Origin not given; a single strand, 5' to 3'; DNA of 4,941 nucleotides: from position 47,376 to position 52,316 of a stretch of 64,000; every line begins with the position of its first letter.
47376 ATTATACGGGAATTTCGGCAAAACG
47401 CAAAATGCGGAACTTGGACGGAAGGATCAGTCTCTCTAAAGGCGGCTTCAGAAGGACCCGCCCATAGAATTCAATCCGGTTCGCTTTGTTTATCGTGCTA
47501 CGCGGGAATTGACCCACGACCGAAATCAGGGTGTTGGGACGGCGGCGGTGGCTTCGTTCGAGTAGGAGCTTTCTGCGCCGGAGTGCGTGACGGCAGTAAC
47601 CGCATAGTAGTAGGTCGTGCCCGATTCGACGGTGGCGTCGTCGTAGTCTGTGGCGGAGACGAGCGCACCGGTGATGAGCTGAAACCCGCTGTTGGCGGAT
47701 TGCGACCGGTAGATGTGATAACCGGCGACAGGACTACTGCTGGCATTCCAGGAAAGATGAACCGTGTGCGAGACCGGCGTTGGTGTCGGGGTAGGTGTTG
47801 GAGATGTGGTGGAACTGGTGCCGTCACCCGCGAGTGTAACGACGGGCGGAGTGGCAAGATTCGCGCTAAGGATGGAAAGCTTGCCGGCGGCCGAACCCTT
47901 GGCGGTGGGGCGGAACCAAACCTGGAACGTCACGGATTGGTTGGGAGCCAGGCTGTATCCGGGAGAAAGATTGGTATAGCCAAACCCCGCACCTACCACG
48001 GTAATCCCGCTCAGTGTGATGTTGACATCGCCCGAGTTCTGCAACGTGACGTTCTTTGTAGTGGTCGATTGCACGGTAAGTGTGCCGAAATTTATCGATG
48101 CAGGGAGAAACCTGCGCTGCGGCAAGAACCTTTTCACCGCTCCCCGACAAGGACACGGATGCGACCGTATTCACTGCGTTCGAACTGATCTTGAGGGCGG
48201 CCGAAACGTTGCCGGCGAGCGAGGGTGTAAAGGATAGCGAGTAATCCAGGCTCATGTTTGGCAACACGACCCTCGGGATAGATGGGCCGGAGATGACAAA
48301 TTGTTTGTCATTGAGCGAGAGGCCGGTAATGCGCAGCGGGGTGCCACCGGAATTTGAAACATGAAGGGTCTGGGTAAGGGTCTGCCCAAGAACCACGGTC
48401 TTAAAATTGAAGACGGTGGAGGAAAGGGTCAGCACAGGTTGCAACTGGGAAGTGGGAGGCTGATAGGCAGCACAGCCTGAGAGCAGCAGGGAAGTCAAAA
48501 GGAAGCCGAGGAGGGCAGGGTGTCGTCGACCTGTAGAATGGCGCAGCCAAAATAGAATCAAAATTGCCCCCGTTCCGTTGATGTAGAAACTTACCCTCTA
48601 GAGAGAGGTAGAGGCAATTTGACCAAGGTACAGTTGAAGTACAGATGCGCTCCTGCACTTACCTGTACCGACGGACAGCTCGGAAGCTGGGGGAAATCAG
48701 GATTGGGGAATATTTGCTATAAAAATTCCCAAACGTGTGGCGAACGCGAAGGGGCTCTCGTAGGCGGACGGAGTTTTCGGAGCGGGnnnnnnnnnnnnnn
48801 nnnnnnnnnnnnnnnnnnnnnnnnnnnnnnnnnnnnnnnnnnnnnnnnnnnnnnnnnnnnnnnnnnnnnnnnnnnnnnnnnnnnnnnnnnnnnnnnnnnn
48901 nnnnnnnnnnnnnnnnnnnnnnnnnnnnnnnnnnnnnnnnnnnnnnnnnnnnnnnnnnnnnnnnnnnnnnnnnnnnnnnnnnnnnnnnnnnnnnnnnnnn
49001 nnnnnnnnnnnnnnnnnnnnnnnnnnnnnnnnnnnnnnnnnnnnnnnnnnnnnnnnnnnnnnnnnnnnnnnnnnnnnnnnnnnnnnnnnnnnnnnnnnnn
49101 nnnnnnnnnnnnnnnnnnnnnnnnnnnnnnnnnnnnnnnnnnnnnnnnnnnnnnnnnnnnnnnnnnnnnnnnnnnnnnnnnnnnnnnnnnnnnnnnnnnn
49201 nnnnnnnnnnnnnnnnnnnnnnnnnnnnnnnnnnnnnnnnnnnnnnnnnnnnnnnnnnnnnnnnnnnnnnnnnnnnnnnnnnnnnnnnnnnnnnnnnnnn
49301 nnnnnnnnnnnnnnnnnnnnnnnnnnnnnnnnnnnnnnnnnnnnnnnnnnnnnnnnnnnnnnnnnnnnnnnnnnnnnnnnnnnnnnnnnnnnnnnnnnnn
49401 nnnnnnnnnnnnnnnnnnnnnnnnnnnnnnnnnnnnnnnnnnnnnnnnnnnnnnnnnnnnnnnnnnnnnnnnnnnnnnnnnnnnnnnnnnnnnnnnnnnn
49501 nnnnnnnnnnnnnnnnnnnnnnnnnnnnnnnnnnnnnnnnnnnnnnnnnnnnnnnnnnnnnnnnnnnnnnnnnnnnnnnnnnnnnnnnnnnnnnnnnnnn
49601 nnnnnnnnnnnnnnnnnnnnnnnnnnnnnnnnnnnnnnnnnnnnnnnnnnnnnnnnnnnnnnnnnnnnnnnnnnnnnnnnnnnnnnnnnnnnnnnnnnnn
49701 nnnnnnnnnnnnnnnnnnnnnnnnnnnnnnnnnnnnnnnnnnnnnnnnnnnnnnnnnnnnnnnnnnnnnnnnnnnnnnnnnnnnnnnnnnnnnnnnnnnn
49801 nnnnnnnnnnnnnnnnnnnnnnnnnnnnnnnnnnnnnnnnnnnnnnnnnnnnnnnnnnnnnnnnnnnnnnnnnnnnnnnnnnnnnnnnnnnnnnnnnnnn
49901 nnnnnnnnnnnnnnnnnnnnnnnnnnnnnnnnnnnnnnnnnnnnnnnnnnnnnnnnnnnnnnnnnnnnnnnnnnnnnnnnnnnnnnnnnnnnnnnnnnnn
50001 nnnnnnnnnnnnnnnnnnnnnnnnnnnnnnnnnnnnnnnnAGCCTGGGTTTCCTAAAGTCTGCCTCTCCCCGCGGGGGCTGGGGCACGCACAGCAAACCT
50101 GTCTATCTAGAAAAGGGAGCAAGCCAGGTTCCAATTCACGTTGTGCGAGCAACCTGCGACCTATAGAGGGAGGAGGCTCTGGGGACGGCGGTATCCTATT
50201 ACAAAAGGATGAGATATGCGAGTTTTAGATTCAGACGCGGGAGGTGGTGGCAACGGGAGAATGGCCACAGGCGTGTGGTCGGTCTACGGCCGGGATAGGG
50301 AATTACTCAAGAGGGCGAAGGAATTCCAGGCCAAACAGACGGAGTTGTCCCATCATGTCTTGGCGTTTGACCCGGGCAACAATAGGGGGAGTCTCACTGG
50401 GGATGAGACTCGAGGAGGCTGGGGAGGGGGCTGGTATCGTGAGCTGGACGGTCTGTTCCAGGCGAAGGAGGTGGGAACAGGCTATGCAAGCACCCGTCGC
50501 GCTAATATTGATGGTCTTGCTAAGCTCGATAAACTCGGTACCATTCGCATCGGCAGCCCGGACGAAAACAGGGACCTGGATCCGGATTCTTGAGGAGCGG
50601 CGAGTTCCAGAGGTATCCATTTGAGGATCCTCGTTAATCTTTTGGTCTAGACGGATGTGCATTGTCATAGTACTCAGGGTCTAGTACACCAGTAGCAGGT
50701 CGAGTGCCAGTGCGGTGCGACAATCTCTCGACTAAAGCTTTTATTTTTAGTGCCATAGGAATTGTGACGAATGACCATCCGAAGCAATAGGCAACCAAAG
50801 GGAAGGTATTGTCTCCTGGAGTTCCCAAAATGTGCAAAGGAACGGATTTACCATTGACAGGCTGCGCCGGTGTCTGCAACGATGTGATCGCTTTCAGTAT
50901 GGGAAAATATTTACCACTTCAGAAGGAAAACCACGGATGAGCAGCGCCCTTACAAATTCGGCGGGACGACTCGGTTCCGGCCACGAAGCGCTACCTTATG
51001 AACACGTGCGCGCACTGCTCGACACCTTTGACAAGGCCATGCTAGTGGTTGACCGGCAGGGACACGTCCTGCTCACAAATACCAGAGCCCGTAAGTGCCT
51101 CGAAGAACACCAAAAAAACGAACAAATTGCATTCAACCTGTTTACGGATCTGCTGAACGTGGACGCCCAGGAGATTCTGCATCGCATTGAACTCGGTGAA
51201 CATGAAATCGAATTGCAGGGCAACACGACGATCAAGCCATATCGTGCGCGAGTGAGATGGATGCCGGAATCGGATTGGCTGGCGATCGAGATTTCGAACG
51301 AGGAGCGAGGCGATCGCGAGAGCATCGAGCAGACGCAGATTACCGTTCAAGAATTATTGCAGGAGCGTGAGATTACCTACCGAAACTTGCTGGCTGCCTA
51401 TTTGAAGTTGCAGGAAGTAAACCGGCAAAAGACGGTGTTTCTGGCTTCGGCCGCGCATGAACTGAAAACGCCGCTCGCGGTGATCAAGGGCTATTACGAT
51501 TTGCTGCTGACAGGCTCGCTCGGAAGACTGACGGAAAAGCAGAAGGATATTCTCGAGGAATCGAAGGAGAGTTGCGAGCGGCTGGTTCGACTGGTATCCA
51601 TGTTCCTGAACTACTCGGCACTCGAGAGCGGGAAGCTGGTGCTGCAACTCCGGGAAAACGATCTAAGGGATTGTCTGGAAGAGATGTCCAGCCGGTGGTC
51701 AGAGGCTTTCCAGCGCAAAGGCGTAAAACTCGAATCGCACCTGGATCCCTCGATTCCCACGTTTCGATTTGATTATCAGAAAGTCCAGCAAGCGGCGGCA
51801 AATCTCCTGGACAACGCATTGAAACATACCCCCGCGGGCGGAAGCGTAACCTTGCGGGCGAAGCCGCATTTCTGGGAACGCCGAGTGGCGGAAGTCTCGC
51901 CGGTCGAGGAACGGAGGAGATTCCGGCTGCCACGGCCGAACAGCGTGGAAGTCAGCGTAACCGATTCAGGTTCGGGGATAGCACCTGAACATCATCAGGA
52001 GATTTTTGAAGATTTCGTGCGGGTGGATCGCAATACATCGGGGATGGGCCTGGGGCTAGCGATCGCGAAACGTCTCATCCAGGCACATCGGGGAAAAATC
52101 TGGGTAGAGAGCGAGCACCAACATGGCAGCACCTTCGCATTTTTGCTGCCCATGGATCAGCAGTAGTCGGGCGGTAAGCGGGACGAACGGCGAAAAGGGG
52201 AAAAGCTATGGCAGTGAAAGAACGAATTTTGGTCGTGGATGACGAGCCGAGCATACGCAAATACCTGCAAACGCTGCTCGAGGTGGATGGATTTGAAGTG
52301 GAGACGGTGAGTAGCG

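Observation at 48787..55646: Compact c-di-GMP / sigma-54 regulatory island with three PilZ receptors, one cyclase and two enhancer-binding proteins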

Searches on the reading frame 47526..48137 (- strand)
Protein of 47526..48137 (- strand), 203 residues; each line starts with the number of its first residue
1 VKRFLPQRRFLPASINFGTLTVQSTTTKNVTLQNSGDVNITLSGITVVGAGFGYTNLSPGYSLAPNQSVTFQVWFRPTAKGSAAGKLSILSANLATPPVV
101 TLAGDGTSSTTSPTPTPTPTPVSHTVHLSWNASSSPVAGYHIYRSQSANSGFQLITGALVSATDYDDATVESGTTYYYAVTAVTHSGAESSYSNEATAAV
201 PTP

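Call 33: search_protein_families(library=pfam, proteins=[window:47526-48137:-], max_evalue=0.00001)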
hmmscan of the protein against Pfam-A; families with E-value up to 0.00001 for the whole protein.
window:47526-48137:- (203 aa): 3 families
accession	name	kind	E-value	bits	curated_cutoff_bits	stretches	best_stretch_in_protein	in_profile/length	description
PF22073.2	Cep192_D4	-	5.9e-08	33.3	35.5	1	14-106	10-111/112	Cep192 domain 4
PF22544.2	HYDIN_VesB_CFA65-like_Ig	-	5.7e-07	30.1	25.5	1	9-98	4-91/100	HYDIN/CFA65/VesB-like, Ig-like domain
PF15780.11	ASH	-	1.9e-06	28.4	27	1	13-91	12-90/98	Abnormal spindle-like microcephaly-assoc'd, ASPM-SPD-2-Hydin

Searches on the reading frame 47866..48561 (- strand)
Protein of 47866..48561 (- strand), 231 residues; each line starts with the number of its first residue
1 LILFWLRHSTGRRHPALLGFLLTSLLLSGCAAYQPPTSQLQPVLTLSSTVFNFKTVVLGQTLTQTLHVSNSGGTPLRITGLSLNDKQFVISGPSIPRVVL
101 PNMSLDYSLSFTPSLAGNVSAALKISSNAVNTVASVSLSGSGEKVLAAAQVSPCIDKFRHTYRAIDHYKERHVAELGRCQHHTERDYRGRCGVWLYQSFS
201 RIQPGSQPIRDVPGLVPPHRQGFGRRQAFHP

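Call 33: search_protein_families(library=pfam, proteins=[window:47866-48561:-], max_evalue=0.00001)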
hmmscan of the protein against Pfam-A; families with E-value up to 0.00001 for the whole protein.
window:47866-48561:- (231 aa): 1 family
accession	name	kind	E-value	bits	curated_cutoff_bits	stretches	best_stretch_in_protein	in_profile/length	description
PF22544.2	HYDIN_VesB_CFA65-like_Ig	-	9.9e-08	32.6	25.5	1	42-133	1-92/100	HYDIN/CFA65/VesB-like, Ig-like domain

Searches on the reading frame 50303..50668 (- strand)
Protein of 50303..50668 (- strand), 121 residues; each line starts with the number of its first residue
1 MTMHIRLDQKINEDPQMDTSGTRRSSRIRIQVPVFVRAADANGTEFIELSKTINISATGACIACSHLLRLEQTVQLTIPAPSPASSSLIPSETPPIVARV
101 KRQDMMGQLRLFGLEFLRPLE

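Call 3: search_protein_families(library=pfam, proteins=[window:50303-50668:-], max_evalue=0.1)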
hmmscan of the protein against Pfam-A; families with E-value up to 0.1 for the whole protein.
window:50303-50668:- (121 aa): 1 family
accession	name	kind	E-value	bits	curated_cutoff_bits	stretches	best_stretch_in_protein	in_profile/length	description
PF07238.19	PilZ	-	3.6e-09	37.3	22.5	1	23-118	3-87/102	PilZ domain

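Call 4: search_protein_families(library=ncbifam, proteins=[window:50303-50668:-], max_evalue=0.01)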
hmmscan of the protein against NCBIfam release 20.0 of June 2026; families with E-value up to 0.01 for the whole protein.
window:50303-50668:- (121 aa): 0 families

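Call 61: search_solved_structures(query=window:50303-50620:-, max_evalue=1, show_alignments=2)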
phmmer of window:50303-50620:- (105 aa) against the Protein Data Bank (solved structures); distinct sequences matched with E-value up to 1: 0.

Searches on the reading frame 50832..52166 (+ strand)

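Call 3: search_protein_families(library=pfam, proteins=[window:50832-52166:+], max_evalue=0.1)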
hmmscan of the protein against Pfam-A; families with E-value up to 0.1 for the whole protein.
window:50832-52166:+ (444 aa): 5 families
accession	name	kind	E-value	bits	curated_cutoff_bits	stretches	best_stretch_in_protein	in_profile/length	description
PF02518.31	HATPase_c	-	1.3e-26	93.7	26.4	1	314-442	2-110/111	Histidine kinase-, DNA gyrase B-, and HSP90-like ATPase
PF00512.31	HisKA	-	1.2e-16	60.9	26.9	1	200-267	2-66/66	His Kinase A (phospho-acceptor) domain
PF00989.32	PAS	-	0.0014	19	22.6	1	57-127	1-74/113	PAS fold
PF13581.12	HATPase_c_2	-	0.0038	17.7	27.4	1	316-417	30-110/127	Histidine kinase-like ATPase domain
PF24820.1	Diguanyl_cycl_sensor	-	0.039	14.3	28.1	1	63-95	2-34/109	Diguanylate cyclase-like sensor domain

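Call 4: search_protein_families(library=ncbifam, proteins=[window:50832-52166:+], max_evalue=0.01)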
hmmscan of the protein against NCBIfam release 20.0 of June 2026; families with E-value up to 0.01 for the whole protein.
window:50832-52166:+ (444 aa): 80 families (the best 25 are shown)
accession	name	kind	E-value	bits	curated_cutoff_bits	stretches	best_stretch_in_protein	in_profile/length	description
NF046044.1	PnpS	equivalog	2.8e-52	178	400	2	191-440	161-390/390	two-component system histidine kinase PnpS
NF033092.0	HK_WalK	equivalog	7.1e-49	166.9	725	1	193-441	365-594/594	cell wall metabolism sensor histidine kinase WalK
TIGR02966.1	phoR_proteo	equivalog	4.7e-47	160.6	334.2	2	58-344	7-256/333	phosphate regulon sensor histidine kinase PhoR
TIGR02956.1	TMAO_torS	equivalog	2.3e-44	151.8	676.5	1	193-443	457-684/967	TMAO reductase system sensor histidine kinase/response regulator TorS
NF045911.1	TCSHisKinNblS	equivalog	8.3e-41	140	1000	1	61-440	270-619/621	two-component system sensor histidine kinase NblS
NF006800.0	PRK09303.1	equivalog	4.6e-40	137.7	342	2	371-442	305-378/383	histidine kinase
NF047874.1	MASE3_PAS_HK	subfamily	1.1e-38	133.5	560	2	58-341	266-543/655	MASE3 domain-containing sensor histidine kinase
NF008318.0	PRK11107.1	equivalog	6.9e-38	130.3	890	1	152-442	245-519/920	two-component sensor histidine kinase BarA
NF011874.0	PRK15347.1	equivalog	1.7e-36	125.7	852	2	192-343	390-538/921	two component system sensor kinase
NF008468.0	PRK11360.1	equivalog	7e-35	120.5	646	2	370-443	539-610/616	two-component system sensor histidine kinase AtoS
NF038297.2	hybrid_HK_HrmK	equivalog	7.4e-33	114.1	725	2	166-344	199-378/607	hybrid histidine kinase/response regulator HrmK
NF041735.1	hist_kin_RppB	equivalog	1.4e-32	113.1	400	2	372-440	366-438/438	two-component system sensor histidine kinase RppB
NF041880.1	EPS_EpsF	equivalog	1.7e-32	112.6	900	1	192-440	266-492/492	response regulator EpsF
TIGR01386.1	cztS_silS_copS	subfamily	1.1e-31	110.3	292.55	1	182-440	223-457/457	heavy metal sensor histidine kinase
NF045901.1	HisKinLetSLeg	equivalog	1e-30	106.5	1650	1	174-438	270-515/906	two-component system sensor histidine kinase LetS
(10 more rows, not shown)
